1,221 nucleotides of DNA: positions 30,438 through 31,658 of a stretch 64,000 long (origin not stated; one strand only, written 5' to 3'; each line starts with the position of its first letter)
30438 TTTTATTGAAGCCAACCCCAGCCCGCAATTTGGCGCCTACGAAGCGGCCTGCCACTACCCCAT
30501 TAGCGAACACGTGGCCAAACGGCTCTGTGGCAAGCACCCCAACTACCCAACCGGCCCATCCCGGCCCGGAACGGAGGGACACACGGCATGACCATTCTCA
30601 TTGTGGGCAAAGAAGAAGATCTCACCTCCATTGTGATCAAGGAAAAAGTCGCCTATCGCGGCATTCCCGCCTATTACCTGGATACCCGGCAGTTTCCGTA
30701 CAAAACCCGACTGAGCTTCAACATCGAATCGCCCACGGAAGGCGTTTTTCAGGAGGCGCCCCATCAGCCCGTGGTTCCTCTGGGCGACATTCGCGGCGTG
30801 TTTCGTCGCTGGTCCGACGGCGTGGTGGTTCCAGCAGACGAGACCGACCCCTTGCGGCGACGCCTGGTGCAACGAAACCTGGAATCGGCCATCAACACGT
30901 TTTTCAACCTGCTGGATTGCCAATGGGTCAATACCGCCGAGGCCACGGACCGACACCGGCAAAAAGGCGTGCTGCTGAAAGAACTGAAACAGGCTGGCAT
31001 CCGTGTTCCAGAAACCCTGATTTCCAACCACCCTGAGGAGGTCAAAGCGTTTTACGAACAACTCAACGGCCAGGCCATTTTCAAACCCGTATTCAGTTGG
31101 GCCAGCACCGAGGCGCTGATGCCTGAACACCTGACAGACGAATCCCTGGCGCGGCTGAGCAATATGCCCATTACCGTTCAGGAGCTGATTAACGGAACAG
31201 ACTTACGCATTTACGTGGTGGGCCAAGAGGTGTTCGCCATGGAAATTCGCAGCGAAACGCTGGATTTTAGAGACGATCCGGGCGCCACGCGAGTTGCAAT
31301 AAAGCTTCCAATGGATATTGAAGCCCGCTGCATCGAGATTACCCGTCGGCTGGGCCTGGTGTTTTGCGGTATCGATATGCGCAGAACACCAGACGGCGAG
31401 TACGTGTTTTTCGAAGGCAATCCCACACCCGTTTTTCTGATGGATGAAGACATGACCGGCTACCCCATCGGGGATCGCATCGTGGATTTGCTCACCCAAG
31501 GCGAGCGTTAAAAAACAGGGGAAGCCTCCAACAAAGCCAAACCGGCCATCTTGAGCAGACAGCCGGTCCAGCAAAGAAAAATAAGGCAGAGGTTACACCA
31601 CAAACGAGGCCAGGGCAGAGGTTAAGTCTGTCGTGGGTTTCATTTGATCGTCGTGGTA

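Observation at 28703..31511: Three translationally coupled ATP-grasp paralogs, the third divergent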

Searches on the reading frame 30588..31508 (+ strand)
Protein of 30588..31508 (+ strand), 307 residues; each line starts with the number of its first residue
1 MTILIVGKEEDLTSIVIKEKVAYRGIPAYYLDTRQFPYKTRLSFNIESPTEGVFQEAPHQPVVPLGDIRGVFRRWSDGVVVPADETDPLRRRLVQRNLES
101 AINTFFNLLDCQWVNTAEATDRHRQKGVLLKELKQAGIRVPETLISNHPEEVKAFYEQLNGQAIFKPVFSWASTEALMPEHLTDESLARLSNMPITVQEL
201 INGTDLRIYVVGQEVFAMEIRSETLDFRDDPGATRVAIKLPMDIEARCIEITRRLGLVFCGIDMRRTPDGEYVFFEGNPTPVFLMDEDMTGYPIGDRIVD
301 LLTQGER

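Call 6: search_protein_families(library=pfam, proteins=[window:30588-31508:+], max_evalue=0.01)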
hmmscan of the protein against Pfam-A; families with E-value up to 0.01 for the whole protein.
window:30588-31508:+ (307 aa): 3 families
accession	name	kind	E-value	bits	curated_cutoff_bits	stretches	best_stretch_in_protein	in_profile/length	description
PF08443.16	RimK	-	7.3e-13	49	21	1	130-300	8-186/188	RimK-like ATP-grasp domain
PF21068.3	ATPgraspMvdD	-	1.5e-05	25.5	27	1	2-119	1-119/121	MvdD pre-ATP grasp domain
PF02655.19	ATP-grasp_3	-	0.00073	20.1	23.2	1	126-273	4-150/160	ATP-grasp domain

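Call 7: search_protein_families(library=ncbifam, proteins=[window:30588-31508:+], max_evalue=0.01)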
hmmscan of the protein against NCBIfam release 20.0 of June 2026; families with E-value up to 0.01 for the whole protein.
window:30588-31508:+ (307 aa): 14 families
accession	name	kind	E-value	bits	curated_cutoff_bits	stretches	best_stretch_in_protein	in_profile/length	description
TIGR04187.1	GRASP_SAV_5884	subfamily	2.1e-41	142.1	350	1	2-303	1-312/312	ATP-grasp ribosomal peptide maturase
TIGR04185.1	ATPgraspMvdC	equivalog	4.6e-36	124.5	425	1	4-303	2-317/318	MvdC family ATP-grasp ribosomal peptide maturase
TIGR04184.1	ATPgraspMvdD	equivalog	2.7e-32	112.2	475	1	3-303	1-320/321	MvdD family ATP-grasp ribosomal peptide maturase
TIGR00768.1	rimK_fam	subfamily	3.2e-20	72.6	143.4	1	89-300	51-274/276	RimK family alpha-L-glutamate ligase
TIGR02144.1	LysX_arch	equivalog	1e-11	44.5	275.6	1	92-302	54-275/281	lysine biosynthesis protein LysX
NF040720.1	MptN_Meth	equivalog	3.5e-11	42.7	350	1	113-301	89-289/291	tetrahydromethanopterin:alpha-L-glutamate ligase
TIGR04192.1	GRASP_w_spasm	equivalog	4.7e-10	39.3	230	1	113-300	114-316/318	grasp-with-spasm system ATP-grasp peptide maturase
NF007764.0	PRK10446.1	equivalog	2.4e-08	33.6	331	1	103-302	77-286/300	30S ribosomal protein S6--L-glutamate ligase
TIGR03103.1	trio_acet_GNAT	equivalog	7.8e-06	24.7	569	1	121-222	293-398/547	N-acetylglutaminylglutamine synthetase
NF005315.0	PRK06849.1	equivalog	4.3e-05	22.7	406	1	116-209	107-202/389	hypothetical protein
TIGR04356.1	grasp_GAK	hypoth_equivalog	0.00014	21.1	300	1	132-274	106-256/287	GAK system ATP-grasp enzyme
TIGR02068.2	cya_phycin_syn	equivalog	0.00015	19.9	850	1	121-221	209-314/862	cyanophycin synthetase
NF005543.0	PRK07206.1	subfamily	0.001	17.8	302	1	109-175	92-161/416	hypothetical protein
NF003573.0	PRK05246.1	equivalog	0.0044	15.9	272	1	140-264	135-274/316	glutathione synthase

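Call 11: search_solved_structures(query=window:30588-31508:+, max_evalue=0.001, show_alignments=2)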
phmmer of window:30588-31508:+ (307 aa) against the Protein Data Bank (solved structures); distinct sequences matched with E-value up to 0.001: 10.
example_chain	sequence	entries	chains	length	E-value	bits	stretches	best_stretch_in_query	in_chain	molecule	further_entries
7drm_A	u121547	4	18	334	3.8e-27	98.6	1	2-293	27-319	ATP-grasp domain-containing protein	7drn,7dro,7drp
5ig9_A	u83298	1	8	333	1.5e-20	76.9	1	1-303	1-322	ATP grasp ligase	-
5ig8_A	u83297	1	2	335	3.3e-18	69.2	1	13-305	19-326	ATP grasp ligase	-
7m4s_A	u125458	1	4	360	3.7e-17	65.8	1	19-304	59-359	AMdnB protein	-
9bou_A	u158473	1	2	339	2.5e-12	49.9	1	1-302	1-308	MvdD-like pre-ATP grasp domain-containing protein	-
7mgv_A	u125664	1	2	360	1e-11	47.9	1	16-302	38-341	CdnC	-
5zct_A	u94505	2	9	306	5.5e-08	35.7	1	106-299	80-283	Ribosomal protein S6--L-glutamate ligase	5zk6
4iwx_A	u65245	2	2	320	6.2e-08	35.5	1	106-299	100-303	Ribosomal protein S6 modification protein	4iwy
7qyr_A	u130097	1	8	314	2.2e-07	33.7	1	106-302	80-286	Probable alpha-L-glutamate ligase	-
7qys_A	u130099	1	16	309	4.5e-07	32.7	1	106-302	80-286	Probable alpha-L-glutamate ligase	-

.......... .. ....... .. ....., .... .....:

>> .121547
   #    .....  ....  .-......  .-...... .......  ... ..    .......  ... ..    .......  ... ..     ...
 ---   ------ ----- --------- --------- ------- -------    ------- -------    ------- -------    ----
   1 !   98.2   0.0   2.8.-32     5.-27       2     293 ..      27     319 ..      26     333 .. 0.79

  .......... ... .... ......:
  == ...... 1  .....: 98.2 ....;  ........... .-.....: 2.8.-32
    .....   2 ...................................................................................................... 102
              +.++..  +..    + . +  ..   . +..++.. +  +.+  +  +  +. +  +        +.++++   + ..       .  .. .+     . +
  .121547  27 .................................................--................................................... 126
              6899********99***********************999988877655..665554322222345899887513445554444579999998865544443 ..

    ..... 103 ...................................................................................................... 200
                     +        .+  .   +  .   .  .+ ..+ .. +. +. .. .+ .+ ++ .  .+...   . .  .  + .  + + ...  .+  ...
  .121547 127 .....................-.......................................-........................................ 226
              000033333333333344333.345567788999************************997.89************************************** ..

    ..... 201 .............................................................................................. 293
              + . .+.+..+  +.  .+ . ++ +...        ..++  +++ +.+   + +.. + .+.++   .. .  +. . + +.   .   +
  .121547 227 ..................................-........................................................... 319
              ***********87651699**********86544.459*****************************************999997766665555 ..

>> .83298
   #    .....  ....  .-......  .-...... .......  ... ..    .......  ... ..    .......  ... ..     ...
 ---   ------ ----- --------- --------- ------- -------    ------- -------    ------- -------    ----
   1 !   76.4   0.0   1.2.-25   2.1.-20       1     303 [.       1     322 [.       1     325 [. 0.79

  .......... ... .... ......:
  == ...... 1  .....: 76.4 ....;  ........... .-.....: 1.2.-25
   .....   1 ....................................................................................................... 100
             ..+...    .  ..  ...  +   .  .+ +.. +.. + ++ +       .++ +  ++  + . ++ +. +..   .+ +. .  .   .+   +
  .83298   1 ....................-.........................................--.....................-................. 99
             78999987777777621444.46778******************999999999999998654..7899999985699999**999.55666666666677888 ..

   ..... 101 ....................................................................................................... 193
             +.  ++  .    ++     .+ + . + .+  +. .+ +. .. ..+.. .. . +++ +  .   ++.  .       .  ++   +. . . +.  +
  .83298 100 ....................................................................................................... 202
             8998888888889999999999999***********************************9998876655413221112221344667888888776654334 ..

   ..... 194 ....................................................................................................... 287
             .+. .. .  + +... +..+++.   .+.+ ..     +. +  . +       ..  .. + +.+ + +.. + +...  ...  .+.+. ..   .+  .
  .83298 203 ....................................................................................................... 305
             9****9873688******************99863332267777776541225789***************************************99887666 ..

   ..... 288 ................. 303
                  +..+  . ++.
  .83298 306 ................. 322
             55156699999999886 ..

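Call 28: find_homologous_proteins(query=window:30588-31508:+, max_evalue=1e-10)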
Query window:30588-31508:+ (307 aa): 69 proteins with E <= 1e-10 among 1128 candidates.
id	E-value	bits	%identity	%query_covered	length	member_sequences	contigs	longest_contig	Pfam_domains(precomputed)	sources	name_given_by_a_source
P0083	7.2e-204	694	100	100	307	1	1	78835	PF08443.17,PF21068.4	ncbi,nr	ncbi:MAG: hypothetical protein SFZ03_02720 [Candidatus Melainabacteria bacterium]|nr:hypothetical pr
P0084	1.4e-139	483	68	98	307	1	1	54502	PF08443.17,PF21068.4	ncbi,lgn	-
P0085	3.4e-113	396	59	100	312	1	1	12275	PF08443.17,PF21068.4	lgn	-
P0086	3.0e-110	386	56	100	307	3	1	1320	PF21068.4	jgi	jgi:glutathione synthase/RimK-type ligase-like ATP-grasp enzyme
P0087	4.1e-105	369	55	98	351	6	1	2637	PF08443.17,PF21068.4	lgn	-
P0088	1.0e-104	368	53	100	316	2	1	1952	PF21068.4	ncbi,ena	-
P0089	1.6e-104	368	62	90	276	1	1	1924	PF08443.17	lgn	-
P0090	2.5e-99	350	55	99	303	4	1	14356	PF08443.17,PF21068.4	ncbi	-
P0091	9.6e-98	345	51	99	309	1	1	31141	PF08443.17,PF21068.4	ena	-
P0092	3.6e-95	337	53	99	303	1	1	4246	PF08443.17,PF21068.4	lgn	-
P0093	1.6e-94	335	52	99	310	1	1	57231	PF08443.17,PF21068.4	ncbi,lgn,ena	-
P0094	3.8e-94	333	51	98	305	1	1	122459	PF08443.17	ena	-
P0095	2.2e-92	328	51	98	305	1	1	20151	PF08443.17,PF21068.4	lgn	-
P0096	5.1e-92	326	49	99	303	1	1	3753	PF08443.17,PF21068.4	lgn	-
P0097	1.2e-91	325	52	100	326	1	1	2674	PF08443.17,PF21068.4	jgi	-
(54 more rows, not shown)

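Call 30: find_related_loci(query=A1, collection=genome_contigs, flank=7000)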
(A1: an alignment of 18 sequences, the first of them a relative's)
Query A1 (307 aa) in genome_contigs; peptide patterns used: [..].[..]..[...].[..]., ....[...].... (x = any residue, [..] = any of these).
373 stretches matched a pattern; 338 encode a relative of the query (tblastn E <= 1e-3); the best 80 are kept; 80 distinct loci.
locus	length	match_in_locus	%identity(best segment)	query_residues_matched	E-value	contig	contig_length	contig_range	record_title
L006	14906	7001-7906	68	1-302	2e-144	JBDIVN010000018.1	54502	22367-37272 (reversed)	MAG: Vampirovibrionales bacterium isolate Bin_14 NODE_312_length_54502_cov_9.471706, whole genome shotgun sequence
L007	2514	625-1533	55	1-302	3e-117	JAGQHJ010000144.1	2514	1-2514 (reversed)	MAG: Cyanobacteria bacterium HKST-UBA04 NODE_145_length_2514_cov_4.358638, whole genome shotgun sequence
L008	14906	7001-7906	54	3-305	1e-105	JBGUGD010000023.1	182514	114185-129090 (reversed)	MAG: Vampirovibrionaceae bacterium NZW_1234 k127_7288220, whole genome shotgun sequence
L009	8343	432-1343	54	1-306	5e-104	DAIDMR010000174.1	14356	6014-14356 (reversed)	MAG TPA_asm: Vampirovibrio sp. isolate clean456 k141_437041, whole genome shotgun sequence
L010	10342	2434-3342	52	3-306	7e-100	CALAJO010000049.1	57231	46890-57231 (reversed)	MAG: uncultured cyanobacterium isolate N1_Bin_METABAT__280_1 genome assembly, contig: c_000003821318, whole genome shotg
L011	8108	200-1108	52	1-305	1e-98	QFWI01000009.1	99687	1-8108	MAG: Vampirovibrio chlorellavorus isolate Vc_AZ_2 Contig9, whole genome shotgun sequence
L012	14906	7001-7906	48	2-304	4e-93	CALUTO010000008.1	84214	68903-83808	MAG: Candidatus Gastranaerophilales bacterium isolate BRZ_KF__bin5 genome assembly, contig: BRZ_KF__NODE_399_length_8421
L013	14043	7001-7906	46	2-304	4e-92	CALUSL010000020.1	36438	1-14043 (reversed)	MAG: Candidatus Gastranaerophilales bacterium isolate BRZ_CA__bin86 genome assembly, contig: BRZ_CA__NODE_1319_length_36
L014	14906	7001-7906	46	2-304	9e-92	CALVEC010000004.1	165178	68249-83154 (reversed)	MAG: Candidatus Gastranaerophilales bacterium isolate BRZ_GG__bin60 genome assembly, contig: BRZ_GG__NODE_108_length_165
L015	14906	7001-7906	48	3-305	2e-90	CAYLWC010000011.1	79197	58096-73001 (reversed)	MAG TPA_asm: uncultured Vampirovibrionales bacterium isolate SRP144015_co1_126 genome assembly, contig: NODE_161_length_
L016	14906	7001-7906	47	3-305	6e-88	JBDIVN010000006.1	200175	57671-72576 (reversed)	MAG: Vampirovibrionales bacterium isolate Bin_14 NODE_48_length_200175_cov_9.361963, whole genome shotgun sequence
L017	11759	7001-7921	49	1-305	9e-88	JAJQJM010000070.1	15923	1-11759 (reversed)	MAG: Vampirovibrio sp. isolate C_No_T20_B_bin.46 scaffold_2521, whole genome shotgun sequence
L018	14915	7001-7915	47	1-305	6e-83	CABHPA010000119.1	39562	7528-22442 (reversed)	MAG: Candidatus Melainabacteria bacterium isolate Melainabacteria_sp_nbed3b74 genome assembly, contig: NODE_2785_length_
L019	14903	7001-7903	45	1-302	3e-81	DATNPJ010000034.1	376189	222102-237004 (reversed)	MAG TPA_asm: Coleofasciculaceae cyanobacterium isolate SMAG_U16478 k141_519557, whole genome shotgun sequence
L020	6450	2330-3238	41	1-302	6e-70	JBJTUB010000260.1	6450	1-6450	MAG: Vampirovibrionales bacterium isolate samp_4445_VAMB_521 samp_4445_779257, whole genome shotgun sequence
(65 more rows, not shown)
